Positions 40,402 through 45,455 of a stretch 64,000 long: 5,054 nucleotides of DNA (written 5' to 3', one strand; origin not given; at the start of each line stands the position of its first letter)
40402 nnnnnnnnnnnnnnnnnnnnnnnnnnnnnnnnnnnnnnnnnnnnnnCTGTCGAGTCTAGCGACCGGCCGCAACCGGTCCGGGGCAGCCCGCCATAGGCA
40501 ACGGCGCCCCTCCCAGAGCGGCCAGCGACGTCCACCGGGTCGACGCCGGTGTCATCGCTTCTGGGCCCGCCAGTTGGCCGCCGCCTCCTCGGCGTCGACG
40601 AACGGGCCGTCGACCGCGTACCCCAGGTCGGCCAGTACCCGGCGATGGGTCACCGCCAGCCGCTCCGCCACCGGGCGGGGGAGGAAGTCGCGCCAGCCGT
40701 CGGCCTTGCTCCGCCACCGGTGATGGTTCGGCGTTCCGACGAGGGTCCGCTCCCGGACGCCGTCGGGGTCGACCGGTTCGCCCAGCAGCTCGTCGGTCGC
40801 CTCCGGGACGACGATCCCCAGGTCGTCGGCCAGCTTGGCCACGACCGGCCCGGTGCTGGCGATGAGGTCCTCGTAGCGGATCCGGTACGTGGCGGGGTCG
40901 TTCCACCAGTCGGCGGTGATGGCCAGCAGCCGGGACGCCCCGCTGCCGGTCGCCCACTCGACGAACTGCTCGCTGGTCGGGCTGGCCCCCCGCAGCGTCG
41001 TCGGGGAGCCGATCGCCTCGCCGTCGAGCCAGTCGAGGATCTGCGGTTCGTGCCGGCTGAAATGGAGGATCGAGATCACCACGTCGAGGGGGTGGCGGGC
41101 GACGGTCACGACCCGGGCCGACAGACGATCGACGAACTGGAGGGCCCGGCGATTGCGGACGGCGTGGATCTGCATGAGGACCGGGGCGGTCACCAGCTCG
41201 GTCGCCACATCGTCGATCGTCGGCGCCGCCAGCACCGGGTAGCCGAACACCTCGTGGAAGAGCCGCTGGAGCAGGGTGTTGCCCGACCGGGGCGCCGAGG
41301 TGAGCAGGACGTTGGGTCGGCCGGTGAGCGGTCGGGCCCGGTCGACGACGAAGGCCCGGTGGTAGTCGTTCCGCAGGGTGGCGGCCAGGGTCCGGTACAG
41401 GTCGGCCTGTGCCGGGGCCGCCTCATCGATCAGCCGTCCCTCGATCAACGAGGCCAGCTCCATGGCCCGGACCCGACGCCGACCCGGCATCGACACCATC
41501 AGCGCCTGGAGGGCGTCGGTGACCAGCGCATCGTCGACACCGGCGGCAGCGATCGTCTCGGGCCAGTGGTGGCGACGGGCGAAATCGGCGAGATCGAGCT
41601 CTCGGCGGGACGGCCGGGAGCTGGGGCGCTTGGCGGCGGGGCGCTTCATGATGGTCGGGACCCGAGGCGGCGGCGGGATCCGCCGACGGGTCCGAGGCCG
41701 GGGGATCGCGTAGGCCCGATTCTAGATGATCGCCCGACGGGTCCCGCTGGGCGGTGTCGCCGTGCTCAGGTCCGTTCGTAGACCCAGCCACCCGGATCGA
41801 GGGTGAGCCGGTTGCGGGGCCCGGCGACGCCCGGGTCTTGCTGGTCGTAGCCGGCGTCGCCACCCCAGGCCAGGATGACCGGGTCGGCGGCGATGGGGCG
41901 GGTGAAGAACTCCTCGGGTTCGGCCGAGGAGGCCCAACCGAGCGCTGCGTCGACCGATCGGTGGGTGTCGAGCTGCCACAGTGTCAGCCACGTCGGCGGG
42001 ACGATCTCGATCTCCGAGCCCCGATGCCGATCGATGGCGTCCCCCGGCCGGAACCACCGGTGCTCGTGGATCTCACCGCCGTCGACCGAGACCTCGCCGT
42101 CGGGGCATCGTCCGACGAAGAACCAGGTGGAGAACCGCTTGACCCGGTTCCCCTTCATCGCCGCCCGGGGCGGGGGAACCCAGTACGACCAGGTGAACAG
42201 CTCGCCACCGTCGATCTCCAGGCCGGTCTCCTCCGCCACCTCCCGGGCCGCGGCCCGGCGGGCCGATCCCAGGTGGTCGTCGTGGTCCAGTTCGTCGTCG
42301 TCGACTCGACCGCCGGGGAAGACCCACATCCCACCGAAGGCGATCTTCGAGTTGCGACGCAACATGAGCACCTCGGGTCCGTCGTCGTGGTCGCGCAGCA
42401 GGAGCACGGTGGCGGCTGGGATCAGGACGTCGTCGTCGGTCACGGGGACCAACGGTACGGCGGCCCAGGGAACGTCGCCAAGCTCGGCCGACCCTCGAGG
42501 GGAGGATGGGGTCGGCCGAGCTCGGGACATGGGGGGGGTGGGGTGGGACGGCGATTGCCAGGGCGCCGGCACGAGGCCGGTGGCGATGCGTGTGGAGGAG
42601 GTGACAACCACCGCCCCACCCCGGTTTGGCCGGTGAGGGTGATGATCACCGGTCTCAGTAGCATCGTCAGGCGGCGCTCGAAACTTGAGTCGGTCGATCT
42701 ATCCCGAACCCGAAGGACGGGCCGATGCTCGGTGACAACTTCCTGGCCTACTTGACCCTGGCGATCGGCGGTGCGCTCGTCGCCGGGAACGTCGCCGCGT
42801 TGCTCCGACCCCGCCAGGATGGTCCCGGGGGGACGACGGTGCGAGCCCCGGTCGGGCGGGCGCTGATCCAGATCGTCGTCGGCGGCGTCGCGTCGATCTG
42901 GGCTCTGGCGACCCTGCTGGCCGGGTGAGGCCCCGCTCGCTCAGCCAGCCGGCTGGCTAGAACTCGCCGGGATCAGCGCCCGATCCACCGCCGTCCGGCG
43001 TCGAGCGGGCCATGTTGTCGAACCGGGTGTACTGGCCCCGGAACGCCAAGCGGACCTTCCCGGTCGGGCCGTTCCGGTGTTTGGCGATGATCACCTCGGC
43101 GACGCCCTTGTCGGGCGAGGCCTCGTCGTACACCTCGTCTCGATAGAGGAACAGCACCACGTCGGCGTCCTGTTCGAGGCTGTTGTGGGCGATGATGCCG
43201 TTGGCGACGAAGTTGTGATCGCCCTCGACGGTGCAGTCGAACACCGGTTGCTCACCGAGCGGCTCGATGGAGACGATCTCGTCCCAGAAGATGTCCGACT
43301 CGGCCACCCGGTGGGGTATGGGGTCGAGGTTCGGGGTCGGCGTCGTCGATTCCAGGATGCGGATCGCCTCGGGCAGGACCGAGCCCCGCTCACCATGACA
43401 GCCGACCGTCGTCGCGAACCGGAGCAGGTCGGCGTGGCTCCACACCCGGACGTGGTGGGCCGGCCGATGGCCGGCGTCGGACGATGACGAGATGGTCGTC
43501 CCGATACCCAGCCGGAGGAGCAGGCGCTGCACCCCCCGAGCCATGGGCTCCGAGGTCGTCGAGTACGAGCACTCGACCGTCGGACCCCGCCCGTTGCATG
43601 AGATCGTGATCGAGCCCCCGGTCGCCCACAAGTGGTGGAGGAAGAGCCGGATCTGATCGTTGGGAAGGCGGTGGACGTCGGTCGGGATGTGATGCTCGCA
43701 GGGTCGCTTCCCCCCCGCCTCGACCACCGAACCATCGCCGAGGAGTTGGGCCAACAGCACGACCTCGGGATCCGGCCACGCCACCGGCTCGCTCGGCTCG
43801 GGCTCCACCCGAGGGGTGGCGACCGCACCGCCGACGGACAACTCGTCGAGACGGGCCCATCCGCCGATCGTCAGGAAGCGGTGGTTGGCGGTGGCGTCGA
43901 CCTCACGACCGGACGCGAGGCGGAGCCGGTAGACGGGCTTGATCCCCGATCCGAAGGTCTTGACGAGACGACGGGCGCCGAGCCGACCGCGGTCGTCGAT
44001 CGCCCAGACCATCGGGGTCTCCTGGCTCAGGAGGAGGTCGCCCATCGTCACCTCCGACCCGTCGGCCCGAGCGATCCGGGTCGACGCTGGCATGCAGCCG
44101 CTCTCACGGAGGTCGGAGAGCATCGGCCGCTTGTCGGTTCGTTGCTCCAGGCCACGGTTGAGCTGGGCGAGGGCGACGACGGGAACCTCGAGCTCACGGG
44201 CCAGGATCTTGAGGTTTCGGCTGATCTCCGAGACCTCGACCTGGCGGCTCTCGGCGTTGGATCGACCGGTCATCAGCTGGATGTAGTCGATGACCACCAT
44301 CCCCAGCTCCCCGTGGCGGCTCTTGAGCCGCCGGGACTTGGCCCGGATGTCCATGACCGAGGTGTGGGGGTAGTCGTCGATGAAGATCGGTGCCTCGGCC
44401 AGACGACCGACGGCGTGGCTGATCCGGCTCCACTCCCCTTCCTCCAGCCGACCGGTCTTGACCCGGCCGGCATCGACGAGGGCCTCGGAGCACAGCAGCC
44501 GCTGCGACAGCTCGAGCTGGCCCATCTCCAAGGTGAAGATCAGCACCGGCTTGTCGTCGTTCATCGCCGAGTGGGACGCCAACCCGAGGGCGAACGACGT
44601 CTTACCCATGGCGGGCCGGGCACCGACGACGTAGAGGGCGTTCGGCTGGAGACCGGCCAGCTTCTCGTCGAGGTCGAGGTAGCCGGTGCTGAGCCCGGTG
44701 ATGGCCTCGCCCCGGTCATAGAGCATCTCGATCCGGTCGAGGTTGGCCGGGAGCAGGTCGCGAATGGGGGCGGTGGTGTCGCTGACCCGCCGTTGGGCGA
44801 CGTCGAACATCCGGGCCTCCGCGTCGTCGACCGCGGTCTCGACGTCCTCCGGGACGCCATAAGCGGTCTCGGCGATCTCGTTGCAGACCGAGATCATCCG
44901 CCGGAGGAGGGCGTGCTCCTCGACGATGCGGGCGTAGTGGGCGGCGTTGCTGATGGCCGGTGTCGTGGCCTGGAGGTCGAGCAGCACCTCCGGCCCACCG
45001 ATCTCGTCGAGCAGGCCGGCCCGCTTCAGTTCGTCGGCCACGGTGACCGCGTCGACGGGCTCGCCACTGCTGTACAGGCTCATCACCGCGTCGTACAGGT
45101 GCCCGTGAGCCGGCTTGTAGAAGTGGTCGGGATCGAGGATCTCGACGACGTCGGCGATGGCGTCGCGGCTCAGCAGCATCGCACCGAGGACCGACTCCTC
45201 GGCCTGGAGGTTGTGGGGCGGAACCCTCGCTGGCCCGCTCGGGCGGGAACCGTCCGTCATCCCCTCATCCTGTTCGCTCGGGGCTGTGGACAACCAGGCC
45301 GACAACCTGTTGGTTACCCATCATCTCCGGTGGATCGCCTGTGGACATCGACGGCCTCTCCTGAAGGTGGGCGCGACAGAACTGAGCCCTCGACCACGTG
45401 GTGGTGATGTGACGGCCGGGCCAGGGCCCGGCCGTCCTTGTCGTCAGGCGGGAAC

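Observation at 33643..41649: Convergent glycan assembly and export locus built around a GT4-GT4-FkbM fusion and a Wzm/Wzt exporter with a cap-reading-type Wzt domain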

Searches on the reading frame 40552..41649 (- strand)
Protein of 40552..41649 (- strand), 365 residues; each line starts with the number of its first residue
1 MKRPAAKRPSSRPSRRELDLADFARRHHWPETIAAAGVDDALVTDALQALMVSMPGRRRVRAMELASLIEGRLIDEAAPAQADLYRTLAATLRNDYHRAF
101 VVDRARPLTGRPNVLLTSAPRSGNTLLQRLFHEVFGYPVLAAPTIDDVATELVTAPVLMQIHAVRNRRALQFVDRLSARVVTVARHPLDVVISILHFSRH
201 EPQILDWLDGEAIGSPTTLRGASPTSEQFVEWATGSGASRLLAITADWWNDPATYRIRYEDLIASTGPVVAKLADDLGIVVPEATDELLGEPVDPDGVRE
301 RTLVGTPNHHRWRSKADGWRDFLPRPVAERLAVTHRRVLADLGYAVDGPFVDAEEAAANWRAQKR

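Call 8: search_protein_families(library=pfam, proteins=[window:40552-41649:-], max_evalue=0.01)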
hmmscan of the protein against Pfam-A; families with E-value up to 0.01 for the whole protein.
window:40552-41649:- (365 aa): 2 families
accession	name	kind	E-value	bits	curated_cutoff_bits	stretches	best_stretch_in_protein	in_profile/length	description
PF00685.33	Sulfotransfer_1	-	4.5e-07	30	22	1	112-282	2-184/255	Sulfotransferase domain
PF13469.12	Sulfotransfer_3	-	7.8e-06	26.7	27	0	178-281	125-214/216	Sulfotransferase family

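Call 13: search_protein_families(library=ncbifam, proteins=[window:40552-41649:-], max_evalue=0.01)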
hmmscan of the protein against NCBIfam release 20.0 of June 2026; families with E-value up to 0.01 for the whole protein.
window:40552-41649:- (365 aa): 0 families

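Call 35: search_solved_structures(query=window:40552-41649:-, max_evalue=1)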
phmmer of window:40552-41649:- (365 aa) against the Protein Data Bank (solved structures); distinct sequences matched with E-value up to 1: 5.
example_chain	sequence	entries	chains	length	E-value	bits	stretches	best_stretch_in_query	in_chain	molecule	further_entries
4gbm_A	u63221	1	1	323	0.082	15.2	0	254-329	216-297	CurM Sulfotransferase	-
2reo_A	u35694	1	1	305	0.16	14.3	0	153-200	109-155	Putative sulfotransferase 1C3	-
2h8k_A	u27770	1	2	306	0.48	12.7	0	153-200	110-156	SULT1C3 splice variant d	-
1cjm_A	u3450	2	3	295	0.64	12.3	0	177-202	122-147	PROTEIN (ARYL SULFOTRANSFERASE) | Monoamine-sulfating phenol sulfotransferase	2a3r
6kww_M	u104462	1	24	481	0.83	11.9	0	75-141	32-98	ATP-dependent protease ATPase subunit HslU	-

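Call 64: find_homologous_proteins(query=window:40552-41649:-, max_evalue=0.00001)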
Query window:40552-41649:- (365 aa): 31 proteins with E <= 0.00001 among 8000 candidates.
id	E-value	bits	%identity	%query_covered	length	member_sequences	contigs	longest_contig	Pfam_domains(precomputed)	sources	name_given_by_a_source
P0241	8.1e-238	806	100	100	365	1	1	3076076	PF13469.13,PF00685.34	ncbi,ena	-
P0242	8.0e-144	497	66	97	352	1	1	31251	PF00685.34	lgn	-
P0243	1.6e-119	417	59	96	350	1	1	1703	PF13469.13,PF00685.34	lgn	-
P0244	2.1e-116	407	58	96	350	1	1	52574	PF13469.13,PF00685.34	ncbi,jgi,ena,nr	ncbi:MAG: sulfotransferase domain-containing protein [Acidimicrobiia bacterium]|nr:sulfotransferase 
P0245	1.9e-103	364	53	96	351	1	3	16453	PF13469.13,PF00685.34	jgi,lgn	jgi:hypothetical protein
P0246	3.4e-98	347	51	96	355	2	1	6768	PF13469.13,PF00685.34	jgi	jgi:hypothetical protein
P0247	6.6e-98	346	51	96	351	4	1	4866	PF13469.13,PF00685.34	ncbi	ncbi:MAG: sulfotransferase domain-containing protein [Acidimicrobiales bacterium]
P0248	7.5e-90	320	60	68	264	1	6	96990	PF13469.13,PF00685.34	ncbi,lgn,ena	ncbi:MAG: sulfotransferase domain-containing protein [Acidimicrobiales bacterium]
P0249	1.3e-86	309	50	96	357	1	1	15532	PF13469.13,PF00685.34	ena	-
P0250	9.0e-35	138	38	68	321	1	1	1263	PF13469.13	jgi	jgi:hypothetical protein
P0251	1.3e-33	135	36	65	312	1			PF13469.13,PF00685.34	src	-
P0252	2.2e-31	127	35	68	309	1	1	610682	PF13469.13,PF00685.34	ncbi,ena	-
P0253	3.5e-31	127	33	68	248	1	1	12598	PF13469.13,PF00685.34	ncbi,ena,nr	ncbi:MAG: sulfotransferase domain-containing protein [Verrucomicrobia bacterium]|nr:sulfotransferase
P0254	4.2e-31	126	35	70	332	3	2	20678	PF13469.13,PF00685.34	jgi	jgi:hypothetical protein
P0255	4.5e-31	126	37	68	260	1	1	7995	PF13469.13,PF00685.34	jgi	jgi:hypothetical protein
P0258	7.8e-30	122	36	70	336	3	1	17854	PF13469.13,PF00685.34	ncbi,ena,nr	ncbi:MAG TPA: sulfotransferase domain-containing protein [Gemmataceae bacterium]|nr:sulfotransferase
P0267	4.8e-21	93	30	69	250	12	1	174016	PF13469.13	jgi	jgi:hypothetical protein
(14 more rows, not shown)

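Call 65: find_encoding_contigs(protein=P0252, flank=8000, max_places=1)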
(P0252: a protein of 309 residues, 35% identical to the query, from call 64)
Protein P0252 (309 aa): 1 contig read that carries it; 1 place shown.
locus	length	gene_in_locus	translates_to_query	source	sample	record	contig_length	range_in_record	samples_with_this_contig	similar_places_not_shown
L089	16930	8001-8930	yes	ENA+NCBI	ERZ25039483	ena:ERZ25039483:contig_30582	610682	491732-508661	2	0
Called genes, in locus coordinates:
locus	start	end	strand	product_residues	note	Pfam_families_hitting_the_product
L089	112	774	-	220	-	-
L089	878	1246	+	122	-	-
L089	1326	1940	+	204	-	-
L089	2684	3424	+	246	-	-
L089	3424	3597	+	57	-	-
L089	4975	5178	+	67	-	-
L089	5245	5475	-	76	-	-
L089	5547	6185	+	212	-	-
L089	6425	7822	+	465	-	-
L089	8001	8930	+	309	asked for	PF00685:Sulfotransfer_1 (faint), PF13469:Sulfotransfer_3 (faint)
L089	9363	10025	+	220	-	PF00440:TetR_N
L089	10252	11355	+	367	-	PF25917:BSH_RND, PF25973:BSH_CzcB (faint), PF25876:HH_MFP_RND, PF25944:Beta-barrel_RND, PF25967:RND-MFP_C, PF25989:YknX_C (weak)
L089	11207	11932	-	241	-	-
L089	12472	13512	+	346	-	PF00873:ACR_tran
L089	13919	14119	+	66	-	PF00873:ACR_tran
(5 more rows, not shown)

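Call 66: find_encoding_contigs(protein=P0267, flank=8000, max_places=1)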
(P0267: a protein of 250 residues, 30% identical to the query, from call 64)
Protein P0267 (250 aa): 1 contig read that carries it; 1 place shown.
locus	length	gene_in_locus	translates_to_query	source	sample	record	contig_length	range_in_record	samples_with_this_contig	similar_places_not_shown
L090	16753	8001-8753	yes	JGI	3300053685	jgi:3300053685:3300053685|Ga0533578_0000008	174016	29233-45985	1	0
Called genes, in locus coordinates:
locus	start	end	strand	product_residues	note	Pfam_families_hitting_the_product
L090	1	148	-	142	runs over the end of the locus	PF08818:DUF1801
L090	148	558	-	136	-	PF10604:Polyketide_cyc2, PF08327:AHSA1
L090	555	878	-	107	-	PF01022:HTH_5, PF12802:MarR_2, PF12840:HTH_20, PF13412:HTH_24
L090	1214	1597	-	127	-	-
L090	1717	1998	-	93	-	-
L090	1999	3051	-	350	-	-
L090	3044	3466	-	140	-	PF03061:4HBT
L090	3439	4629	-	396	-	PF00590:TP_methylase, PF01503:PRA-PH (faint), PF03819:MazG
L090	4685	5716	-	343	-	PF13623:SurA_N_2 (faint), PF13624:SurA_N_3, PF13145:Rotamase_2, PF13616:Rotamase_3, PF00639:Rotamase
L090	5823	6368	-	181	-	PF06210:DUF1003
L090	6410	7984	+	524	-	PF00999:Na_H_Exchanger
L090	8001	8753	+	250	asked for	PF13469:Sulfotransfer_3 (faint)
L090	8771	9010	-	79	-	PF00196:GerE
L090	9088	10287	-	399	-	PF00196:GerE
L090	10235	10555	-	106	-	-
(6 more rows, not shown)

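Call 67: find_encoding_contigs(protein=P0258, flank=8000, max_places=1)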
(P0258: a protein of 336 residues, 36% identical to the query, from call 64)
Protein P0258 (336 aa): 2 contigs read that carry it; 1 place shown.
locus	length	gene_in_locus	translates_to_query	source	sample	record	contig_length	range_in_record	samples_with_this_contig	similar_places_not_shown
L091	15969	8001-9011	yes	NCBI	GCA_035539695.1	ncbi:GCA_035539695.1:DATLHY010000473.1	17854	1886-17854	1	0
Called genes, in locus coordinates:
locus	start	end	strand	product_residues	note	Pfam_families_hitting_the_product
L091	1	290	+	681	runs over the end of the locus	PF10647:Gmad1 (faint), PF26550:Tricorn_2nd (faint), PF07676:PD40 (faint), PF26549:Tricorn_N, PF02129:Peptidase_S15 (weak), PF20434:BD-FAE, PF00326:Peptidase_S9, PF01738:DLH (weak)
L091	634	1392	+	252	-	-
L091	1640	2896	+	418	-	PF01979:Amidohydro_1, PF07969:Amidohydro_3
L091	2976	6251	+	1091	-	PF04542:Sigma70_r2, PF04545:Sigma70_r4 (weak), PF08281:Sigma70_r4_2, PF00400:WD40 (faint), PF25174:Beta-prop_THOC3 (faint), PF25175:Beta-prop_WDR5 (faint), PF23381:Beta-prop_IFT122_1st (faint), PF24814:WD40_Prp19 (faint), +2 more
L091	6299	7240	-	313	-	PF14397:ATPgrasp_ST, PF02655:ATP-grasp_3 (faint), PF08443:RimK (faint)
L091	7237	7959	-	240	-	PF14402:7TM_transglut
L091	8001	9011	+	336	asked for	PF00685:Sulfotransfer_1 (weak), PF13469:Sulfotransfer_3 (faint)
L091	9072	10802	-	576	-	PF04542:Sigma70_r2, PF04545:Sigma70_r4, PF08281:Sigma70_r4_2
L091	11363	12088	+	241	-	PF01138:RNase_PH, PF03725:RNase_PH_C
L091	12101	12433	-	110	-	PF00893:Multi_Drug_Res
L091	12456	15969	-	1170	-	PF07719:TPR_2 (faint), PF13428:TPR_14 (faint), PF23914:TPR_CcmH_CycH (faint), PF24575:TPR_Slam (faint), PF12895:ANAPC3 (faint), PF13174:TPR_6 (faint), PF14559:TPR_19 (weak), PF14559:TPR_19 (weak), +7 more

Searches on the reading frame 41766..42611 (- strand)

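Call 8: search_protein_families(library=pfam, proteins=[window:41766-42611:-], max_evalue=0.01)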
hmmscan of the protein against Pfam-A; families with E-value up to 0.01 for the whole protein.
window:41766-42611:- (281 aa): 2 families
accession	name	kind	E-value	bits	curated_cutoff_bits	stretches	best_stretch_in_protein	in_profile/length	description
PF00293.34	NUDIX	-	7.1e-18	65.4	21.1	1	65-199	4-126/134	NUDIX domain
PF14815.12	NUDIX_4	-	5.1e-05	23.5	35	1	68-134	1-54/113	NUDIX domain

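Call 13: search_protein_families(library=ncbifam, proteins=[window:41766-42611:-], max_evalue=0.01)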
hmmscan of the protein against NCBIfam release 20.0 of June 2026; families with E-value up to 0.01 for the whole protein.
window:41766-42611:- (281 aa): 6 families
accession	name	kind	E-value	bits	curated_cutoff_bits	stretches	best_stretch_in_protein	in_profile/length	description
NF006530.0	PRK08999.1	equivalog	5.9e-07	28.8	245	1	78-137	17-68/315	Nudix family hydrolase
TIGR00586.1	mutt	equivalog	9.5e-05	22.4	97.9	1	77-140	15-70/129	8-oxo-dGTP diphosphatase MutT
NF008044.0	PRK10776.1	equivalog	0.0002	21.2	148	1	79-141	16-70/130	8-oxo-dGTP diphosphatase MutT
NF007834.0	PRK10546.1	equivalog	0.00029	20.6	156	1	80-137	16-65/135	pyrimidine (deoxy)nucleoside triphosphate diphosphatase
NF006961.0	PRK09438.1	equivalog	0.0031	17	103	1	79-141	20-73/151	dihydroneopterin triphosphate diphosphatase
NF041652.1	Nud_hyd_Dein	equivalog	0.0098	16.1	200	0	65-133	14-74/152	Nudix hydrolase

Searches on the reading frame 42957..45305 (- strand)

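Call 8: search_protein_families(library=pfam, proteins=[window:42957-45305:-], max_evalue=0.01)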
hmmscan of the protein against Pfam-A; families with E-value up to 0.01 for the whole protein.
window:42957-45305:- (782 aa): 5 families
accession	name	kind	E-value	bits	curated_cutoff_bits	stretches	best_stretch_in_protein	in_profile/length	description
PF03796.21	DnaB_C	-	1.2e-98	330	27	1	204-764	1-255/255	DnaB-like helicase C terminal domain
PF00772.26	DnaB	-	2.1e-33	114.8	23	1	29-130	2-103/103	DnaB-like helicase N terminal domain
PF14890.11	Intein_splicing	-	1.2e-22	80.8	35.8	1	415-708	6-155/155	Intein splicing domain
PF14528.11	LAGLIDADG_3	-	1.1e-15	58.1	22.5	1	550-635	1-82/82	LAGLIDADG-like domain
PF13481.12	AAA_25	-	5.3e-10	39.7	27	1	222-382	33-190/195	AAA domain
